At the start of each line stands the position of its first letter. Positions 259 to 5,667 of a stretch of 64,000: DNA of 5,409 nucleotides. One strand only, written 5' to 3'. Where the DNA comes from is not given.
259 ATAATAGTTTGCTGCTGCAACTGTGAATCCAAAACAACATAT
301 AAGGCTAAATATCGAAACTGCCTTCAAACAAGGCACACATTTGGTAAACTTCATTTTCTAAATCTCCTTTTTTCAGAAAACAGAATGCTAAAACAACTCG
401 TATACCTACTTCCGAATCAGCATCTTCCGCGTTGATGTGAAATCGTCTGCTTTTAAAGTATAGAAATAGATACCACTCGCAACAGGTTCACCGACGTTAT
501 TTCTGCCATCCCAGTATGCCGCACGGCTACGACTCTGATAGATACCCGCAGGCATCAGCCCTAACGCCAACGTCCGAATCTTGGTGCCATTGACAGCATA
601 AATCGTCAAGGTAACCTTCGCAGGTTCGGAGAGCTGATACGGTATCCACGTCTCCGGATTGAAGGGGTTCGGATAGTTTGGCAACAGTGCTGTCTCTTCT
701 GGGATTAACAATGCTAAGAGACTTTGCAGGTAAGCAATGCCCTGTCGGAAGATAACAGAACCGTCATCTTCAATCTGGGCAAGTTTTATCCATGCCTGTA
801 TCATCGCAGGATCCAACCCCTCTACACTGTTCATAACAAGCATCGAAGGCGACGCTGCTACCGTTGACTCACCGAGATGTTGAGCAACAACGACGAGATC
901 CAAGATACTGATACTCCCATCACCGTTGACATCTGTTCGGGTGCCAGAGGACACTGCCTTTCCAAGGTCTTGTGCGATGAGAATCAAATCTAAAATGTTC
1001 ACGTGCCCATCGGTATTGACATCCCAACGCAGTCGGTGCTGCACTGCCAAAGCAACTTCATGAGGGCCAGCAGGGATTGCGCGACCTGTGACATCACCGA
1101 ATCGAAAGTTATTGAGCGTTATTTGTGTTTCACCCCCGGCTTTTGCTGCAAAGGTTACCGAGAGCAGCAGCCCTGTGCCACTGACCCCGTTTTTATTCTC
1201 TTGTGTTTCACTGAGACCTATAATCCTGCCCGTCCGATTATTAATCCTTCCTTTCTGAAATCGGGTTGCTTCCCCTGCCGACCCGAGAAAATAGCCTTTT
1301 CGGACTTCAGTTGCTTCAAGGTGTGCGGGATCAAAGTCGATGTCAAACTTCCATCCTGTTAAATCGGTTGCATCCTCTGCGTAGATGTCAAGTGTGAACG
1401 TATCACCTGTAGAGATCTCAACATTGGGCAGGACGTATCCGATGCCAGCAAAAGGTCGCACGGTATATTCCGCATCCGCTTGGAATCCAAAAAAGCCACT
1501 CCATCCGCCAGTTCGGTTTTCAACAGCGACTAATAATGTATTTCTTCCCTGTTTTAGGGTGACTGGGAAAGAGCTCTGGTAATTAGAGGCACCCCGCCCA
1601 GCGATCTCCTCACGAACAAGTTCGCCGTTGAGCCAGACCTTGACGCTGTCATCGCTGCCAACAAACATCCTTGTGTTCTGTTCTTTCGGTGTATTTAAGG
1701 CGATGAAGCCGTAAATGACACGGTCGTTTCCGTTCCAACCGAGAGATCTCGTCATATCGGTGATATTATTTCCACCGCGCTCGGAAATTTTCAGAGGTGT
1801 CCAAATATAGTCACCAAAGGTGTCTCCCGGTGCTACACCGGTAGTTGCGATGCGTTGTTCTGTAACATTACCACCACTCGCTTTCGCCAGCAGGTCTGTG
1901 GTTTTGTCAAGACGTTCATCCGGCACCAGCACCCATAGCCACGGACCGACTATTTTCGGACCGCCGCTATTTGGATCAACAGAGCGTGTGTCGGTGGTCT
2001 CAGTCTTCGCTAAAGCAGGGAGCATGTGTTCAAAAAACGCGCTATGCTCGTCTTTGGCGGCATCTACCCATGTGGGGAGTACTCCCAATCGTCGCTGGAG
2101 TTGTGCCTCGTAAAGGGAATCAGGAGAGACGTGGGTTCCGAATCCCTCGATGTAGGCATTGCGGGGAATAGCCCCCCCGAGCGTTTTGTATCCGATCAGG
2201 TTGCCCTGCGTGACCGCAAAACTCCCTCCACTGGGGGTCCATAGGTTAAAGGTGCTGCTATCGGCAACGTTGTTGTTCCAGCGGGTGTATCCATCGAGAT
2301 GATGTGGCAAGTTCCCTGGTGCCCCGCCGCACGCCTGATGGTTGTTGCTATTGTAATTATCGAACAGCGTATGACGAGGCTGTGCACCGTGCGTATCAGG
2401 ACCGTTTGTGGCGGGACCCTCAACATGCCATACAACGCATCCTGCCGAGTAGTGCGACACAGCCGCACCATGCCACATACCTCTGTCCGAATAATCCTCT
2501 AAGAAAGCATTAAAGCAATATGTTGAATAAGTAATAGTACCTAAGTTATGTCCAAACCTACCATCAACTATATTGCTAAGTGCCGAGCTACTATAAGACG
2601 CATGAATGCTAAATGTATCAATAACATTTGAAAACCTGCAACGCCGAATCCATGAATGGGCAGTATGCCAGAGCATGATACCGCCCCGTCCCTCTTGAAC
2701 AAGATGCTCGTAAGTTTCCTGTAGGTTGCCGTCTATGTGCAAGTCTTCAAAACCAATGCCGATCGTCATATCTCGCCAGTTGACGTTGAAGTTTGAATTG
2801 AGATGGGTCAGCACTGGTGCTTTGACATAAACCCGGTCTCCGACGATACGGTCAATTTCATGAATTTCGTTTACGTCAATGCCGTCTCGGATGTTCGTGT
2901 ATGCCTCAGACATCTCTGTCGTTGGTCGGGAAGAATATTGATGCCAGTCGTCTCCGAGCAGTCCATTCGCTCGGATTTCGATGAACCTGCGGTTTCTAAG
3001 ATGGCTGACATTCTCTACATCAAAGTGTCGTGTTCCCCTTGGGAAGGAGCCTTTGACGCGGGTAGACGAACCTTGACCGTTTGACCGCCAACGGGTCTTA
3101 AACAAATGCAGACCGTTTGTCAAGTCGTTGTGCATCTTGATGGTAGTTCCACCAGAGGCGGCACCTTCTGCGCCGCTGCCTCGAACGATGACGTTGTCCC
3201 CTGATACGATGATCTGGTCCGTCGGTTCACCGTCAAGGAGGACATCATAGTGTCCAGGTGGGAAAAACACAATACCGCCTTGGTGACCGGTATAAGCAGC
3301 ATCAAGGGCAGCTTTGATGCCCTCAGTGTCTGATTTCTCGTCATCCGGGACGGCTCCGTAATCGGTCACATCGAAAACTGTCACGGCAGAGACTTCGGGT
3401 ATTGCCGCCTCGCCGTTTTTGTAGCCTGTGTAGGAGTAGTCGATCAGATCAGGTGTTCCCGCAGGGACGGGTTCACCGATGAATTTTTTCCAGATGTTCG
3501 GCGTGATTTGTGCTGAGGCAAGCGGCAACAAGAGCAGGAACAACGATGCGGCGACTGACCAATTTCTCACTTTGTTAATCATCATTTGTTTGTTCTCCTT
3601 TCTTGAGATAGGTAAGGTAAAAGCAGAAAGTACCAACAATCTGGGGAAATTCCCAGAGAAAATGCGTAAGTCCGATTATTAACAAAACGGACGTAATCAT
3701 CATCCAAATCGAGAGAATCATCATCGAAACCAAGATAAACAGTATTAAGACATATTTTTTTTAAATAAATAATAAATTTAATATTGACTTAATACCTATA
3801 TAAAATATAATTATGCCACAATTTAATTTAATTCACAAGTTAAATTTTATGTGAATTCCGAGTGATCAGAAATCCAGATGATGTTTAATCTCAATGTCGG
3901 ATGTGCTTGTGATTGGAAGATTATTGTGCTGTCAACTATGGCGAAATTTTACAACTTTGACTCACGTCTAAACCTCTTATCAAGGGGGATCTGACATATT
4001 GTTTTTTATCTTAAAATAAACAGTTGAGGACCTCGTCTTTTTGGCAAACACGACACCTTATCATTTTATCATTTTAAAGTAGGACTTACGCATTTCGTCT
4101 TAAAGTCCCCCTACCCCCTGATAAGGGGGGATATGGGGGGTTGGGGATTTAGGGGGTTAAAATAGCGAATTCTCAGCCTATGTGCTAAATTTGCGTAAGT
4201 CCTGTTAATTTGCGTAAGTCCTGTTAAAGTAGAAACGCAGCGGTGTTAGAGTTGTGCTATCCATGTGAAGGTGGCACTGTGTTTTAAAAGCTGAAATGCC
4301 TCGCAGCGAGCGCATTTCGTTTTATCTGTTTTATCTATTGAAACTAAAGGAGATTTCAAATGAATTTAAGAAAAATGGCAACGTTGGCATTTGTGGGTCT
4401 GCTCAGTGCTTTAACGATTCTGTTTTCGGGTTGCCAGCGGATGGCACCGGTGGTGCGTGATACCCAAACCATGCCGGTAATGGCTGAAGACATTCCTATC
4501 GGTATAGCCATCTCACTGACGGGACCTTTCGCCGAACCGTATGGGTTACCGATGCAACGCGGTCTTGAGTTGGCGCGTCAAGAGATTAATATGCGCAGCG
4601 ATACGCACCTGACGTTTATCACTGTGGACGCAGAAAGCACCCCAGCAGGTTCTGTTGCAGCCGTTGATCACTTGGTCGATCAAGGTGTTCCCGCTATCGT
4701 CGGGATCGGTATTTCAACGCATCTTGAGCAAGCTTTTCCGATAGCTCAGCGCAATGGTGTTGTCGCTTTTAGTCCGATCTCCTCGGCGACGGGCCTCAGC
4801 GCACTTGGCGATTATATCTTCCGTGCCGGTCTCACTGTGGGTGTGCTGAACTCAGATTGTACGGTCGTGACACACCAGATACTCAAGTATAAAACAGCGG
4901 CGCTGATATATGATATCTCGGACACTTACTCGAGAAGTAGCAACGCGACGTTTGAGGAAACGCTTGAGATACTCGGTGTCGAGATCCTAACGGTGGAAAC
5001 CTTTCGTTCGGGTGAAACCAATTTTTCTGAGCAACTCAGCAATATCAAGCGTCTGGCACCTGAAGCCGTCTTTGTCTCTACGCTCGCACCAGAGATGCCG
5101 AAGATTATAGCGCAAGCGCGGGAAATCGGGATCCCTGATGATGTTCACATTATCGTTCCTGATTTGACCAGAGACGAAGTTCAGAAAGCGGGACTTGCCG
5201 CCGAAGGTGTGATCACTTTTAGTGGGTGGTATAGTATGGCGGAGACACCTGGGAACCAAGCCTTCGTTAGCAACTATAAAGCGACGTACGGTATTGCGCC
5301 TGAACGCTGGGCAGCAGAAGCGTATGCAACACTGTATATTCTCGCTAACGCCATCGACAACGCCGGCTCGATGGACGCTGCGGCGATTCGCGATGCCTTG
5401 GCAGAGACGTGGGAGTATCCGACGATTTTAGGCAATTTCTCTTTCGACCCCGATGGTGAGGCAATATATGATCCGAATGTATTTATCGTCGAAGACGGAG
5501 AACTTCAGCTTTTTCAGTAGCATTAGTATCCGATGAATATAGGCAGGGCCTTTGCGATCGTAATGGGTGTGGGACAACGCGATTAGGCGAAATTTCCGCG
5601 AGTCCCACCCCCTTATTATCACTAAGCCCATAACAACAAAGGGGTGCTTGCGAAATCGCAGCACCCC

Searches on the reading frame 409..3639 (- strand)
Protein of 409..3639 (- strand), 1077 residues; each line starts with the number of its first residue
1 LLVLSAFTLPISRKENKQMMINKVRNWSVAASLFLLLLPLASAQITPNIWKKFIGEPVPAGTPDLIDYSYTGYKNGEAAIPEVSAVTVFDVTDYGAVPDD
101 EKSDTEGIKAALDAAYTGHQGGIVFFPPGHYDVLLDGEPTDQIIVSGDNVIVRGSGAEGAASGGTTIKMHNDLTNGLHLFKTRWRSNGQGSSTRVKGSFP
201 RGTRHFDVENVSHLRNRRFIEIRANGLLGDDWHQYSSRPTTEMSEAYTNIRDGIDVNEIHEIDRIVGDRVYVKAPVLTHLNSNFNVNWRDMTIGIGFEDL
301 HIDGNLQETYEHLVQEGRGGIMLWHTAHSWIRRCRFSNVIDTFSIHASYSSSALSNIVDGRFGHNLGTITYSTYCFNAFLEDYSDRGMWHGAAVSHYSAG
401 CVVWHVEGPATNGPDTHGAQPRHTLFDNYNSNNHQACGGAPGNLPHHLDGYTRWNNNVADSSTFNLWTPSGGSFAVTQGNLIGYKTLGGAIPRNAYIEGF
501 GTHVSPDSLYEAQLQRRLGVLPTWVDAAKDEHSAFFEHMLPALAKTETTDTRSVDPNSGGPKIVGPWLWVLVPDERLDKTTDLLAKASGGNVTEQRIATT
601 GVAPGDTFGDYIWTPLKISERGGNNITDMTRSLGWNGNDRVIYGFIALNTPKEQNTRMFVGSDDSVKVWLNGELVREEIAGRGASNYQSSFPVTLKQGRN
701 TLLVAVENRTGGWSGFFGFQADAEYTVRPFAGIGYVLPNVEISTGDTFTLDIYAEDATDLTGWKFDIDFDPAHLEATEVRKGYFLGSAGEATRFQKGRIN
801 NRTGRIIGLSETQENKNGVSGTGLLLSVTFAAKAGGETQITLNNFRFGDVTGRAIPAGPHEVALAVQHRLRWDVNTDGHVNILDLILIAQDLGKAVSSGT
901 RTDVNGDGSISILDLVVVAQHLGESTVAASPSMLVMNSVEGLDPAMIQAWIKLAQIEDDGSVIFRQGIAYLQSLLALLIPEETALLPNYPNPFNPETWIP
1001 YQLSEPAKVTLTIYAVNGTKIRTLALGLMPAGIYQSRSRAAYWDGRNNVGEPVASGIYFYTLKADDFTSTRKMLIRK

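Call 14: search_protein_families(library=pfam, proteins=[window:409-3639:-], max_evalue=0.001)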
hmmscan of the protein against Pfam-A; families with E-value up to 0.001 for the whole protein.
window:409-3639:- (1077 aa): 6 families
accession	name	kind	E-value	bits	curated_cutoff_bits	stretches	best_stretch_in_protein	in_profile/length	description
PF16315.10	DUF4955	-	1.8e-26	93.6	25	1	387-527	1-148/149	Domain of unknown function (DUF4955)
PF00404.24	Dockerin_1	-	1.4e-10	41.6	22.9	1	873-922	3-56/57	Dockerin type I domain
PF12708.12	Pect-lyase_RHGA_epim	-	6.7e-09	36.3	27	1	89-147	2-60/213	Rhamnogalacturonase A/epimerase, pectate lyase-like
PF13860.13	FlgD_ig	-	3.5e-07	30.6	27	1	1001-1065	16-76/79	FlgD Ig-like domain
PF00963.24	Cohesin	-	1.5e-06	28.9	24.1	1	736-843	4-115/139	Cohesin domain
PF13585.12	CHU_C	-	0.00058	20.4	27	0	1033-1066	41-75/86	CHU_C Type IX secretion signal domain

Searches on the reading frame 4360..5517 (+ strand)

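Call 14: search_protein_families(library=pfam, proteins=[window:4360-5517:+], max_evalue=0.001)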
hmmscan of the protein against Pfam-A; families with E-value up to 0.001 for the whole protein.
window:4360-5517:+ (386 aa): 3 families
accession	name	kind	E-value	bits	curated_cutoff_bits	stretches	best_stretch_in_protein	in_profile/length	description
PF13458.12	Peripla_BP_6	-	1e-49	170.5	31.7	1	45-377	2-338/343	Periplasmic binding protein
PF13433.12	Peripla_BP_5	-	2.5e-18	66.8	27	1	45-367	1-325/363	Periplasmic binding protein domain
PF01094.35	ANF_receptor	-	3.2e-18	66.3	25.4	1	69-370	6-343/353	Receptor family ligand binding region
